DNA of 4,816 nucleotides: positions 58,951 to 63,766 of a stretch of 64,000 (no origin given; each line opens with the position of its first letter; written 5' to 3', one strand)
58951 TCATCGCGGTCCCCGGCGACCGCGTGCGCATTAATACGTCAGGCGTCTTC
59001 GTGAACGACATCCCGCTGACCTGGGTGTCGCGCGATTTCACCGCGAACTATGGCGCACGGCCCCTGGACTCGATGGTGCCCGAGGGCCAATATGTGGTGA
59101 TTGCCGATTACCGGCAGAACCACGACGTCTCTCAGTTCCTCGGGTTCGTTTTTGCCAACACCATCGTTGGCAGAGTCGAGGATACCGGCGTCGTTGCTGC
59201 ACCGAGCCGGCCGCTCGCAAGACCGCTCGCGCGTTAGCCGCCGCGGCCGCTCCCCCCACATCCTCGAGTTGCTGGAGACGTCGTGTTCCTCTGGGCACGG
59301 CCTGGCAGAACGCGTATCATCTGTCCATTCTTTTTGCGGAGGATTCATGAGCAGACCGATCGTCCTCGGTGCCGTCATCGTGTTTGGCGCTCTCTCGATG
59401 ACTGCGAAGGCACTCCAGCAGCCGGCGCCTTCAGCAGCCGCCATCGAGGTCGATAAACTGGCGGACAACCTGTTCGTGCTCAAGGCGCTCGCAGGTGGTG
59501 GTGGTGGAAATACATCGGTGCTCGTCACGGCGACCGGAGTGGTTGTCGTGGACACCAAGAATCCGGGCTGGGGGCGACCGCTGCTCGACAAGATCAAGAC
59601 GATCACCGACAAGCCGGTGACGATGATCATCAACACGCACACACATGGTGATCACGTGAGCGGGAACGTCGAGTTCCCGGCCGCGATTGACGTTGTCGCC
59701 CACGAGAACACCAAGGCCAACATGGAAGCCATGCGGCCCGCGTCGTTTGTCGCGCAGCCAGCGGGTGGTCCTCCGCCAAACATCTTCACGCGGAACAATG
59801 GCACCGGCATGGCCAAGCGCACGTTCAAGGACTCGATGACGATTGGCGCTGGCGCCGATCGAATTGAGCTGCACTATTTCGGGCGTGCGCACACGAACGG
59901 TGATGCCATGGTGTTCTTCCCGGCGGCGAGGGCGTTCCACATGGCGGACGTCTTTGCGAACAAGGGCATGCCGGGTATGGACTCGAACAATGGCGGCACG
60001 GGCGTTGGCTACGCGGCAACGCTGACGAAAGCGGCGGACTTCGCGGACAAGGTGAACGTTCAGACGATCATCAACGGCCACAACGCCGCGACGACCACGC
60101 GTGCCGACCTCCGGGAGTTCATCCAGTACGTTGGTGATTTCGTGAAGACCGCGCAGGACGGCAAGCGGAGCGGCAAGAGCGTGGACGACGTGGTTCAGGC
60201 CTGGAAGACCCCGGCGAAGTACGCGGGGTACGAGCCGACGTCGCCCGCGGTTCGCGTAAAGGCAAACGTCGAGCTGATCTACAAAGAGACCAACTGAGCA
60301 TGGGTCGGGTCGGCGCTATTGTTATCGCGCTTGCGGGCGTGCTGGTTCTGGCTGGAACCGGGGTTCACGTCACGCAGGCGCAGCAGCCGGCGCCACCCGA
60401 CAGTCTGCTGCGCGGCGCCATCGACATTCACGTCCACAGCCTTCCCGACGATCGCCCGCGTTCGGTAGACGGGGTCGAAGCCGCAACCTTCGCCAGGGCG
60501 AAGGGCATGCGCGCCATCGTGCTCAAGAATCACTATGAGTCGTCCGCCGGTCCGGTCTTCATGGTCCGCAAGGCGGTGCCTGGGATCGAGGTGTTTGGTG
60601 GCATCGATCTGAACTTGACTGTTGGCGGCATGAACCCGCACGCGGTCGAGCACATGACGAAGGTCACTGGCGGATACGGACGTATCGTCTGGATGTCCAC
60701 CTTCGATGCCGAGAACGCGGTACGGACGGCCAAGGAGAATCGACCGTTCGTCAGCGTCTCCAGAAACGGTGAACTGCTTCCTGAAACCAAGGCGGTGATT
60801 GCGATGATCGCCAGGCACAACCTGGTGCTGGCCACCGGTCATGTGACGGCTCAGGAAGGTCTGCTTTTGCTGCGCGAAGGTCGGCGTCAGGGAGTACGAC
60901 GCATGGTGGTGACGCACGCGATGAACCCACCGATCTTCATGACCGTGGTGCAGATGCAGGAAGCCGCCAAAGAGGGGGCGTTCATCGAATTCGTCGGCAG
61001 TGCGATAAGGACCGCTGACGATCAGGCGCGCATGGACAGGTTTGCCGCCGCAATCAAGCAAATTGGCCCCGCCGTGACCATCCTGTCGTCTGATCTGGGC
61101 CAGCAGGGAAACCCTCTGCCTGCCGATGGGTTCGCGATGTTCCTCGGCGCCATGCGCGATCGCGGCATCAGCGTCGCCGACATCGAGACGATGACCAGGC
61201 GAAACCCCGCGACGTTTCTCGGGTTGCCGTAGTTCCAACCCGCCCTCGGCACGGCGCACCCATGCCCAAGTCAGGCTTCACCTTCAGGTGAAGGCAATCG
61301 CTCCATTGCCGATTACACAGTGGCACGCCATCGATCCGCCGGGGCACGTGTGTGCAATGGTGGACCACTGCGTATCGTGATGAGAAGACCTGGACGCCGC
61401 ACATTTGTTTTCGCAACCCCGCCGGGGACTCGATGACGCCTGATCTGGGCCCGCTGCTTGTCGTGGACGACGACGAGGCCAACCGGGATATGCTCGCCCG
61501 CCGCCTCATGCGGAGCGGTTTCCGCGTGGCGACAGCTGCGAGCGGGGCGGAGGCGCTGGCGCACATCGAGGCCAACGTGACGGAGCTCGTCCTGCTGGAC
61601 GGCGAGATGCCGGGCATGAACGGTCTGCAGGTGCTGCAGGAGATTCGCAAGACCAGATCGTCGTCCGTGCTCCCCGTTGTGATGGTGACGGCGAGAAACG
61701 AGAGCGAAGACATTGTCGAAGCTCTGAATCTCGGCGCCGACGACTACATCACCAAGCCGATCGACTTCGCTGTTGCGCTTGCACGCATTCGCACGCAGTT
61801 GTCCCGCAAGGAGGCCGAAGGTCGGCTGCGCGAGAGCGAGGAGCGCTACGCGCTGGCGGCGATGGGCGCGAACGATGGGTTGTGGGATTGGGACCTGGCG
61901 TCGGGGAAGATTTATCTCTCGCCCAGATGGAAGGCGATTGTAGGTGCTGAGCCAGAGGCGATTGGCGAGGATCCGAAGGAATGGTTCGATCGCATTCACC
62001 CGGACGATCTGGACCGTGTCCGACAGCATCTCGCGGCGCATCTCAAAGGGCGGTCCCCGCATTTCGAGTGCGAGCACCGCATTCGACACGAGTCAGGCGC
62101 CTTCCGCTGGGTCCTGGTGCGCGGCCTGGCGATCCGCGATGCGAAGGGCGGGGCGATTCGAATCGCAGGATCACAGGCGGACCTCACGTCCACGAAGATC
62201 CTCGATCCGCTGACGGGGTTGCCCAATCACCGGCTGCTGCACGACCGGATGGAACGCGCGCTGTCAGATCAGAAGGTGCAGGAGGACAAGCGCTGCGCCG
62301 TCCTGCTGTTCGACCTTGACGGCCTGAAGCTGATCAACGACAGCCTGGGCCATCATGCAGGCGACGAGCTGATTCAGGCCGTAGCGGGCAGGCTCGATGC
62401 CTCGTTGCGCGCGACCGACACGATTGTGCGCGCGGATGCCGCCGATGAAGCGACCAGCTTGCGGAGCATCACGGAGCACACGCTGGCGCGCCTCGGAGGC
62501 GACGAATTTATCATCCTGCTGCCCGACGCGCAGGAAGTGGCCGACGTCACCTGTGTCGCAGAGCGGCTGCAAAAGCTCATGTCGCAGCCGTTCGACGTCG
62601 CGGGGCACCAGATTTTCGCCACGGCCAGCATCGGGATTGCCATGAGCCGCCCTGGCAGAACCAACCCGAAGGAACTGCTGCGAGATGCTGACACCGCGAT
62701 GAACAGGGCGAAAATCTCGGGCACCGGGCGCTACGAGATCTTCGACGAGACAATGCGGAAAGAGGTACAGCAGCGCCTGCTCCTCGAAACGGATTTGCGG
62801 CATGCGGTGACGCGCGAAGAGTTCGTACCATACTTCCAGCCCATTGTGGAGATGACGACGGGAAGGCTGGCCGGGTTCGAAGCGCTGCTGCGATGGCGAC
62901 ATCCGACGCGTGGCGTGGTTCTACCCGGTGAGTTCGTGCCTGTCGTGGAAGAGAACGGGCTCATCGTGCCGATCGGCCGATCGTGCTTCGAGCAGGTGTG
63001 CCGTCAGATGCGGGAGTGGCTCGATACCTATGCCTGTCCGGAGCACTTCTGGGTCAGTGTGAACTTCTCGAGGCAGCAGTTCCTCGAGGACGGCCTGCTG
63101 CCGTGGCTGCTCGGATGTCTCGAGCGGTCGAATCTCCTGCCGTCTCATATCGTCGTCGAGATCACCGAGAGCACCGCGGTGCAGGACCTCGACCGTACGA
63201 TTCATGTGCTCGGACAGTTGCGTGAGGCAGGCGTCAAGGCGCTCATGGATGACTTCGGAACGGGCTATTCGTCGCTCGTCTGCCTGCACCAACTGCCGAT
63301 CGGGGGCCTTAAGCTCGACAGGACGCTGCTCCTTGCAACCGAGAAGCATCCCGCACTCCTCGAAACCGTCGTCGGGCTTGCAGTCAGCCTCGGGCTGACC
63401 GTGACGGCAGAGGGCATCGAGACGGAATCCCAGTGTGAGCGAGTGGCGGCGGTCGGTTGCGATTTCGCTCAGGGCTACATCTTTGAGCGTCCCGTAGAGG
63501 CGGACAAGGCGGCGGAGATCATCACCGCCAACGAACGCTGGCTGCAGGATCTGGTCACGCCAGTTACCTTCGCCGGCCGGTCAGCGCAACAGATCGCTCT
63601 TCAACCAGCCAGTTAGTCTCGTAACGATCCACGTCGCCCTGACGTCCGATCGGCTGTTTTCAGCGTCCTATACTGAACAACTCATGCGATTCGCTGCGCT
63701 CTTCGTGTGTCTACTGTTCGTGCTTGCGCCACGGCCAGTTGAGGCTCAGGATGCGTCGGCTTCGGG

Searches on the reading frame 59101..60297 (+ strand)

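Call 71: search_protein_families(library=pfam, proteins=[window:59101-60297:+], max_evalue=0.001)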
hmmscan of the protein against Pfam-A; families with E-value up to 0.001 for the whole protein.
window:59101-60297:+ (398 aa): 1 family
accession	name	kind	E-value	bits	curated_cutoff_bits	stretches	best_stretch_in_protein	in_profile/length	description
PF00753.33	Lactamase_B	-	2.9e-14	53.9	22.7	1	132-327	2-196/196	Metallo-beta-lactamase superfamily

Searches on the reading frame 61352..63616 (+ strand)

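Call 71: search_protein_families(library=pfam, proteins=[window:61352-63616:+], max_evalue=0.001)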
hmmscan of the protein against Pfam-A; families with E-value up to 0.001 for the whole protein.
window:61352-63616:+ (754 aa): 5 families
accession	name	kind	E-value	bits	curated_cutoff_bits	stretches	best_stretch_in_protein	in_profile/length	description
PF00563.25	EAL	-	4.4e-65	219.8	31.3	1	481-714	3-236/236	EAL domain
PF00990.26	GGDEF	-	1.9e-41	142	23.8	2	284-362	3-80/161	Diguanylate cyclase, GGDEF domain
PF00072.30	Response_reg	-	8.9e-30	103.6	30.2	1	36-146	2-110/111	Response regulator receiver domain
PF08447.18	PAS_3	-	2.7e-22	79.3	25.6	1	186-273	1-87/89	PAS fold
PF08448.16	PAS_4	-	2.1e-06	28.3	23.1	1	191-281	22-108/110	PAS fold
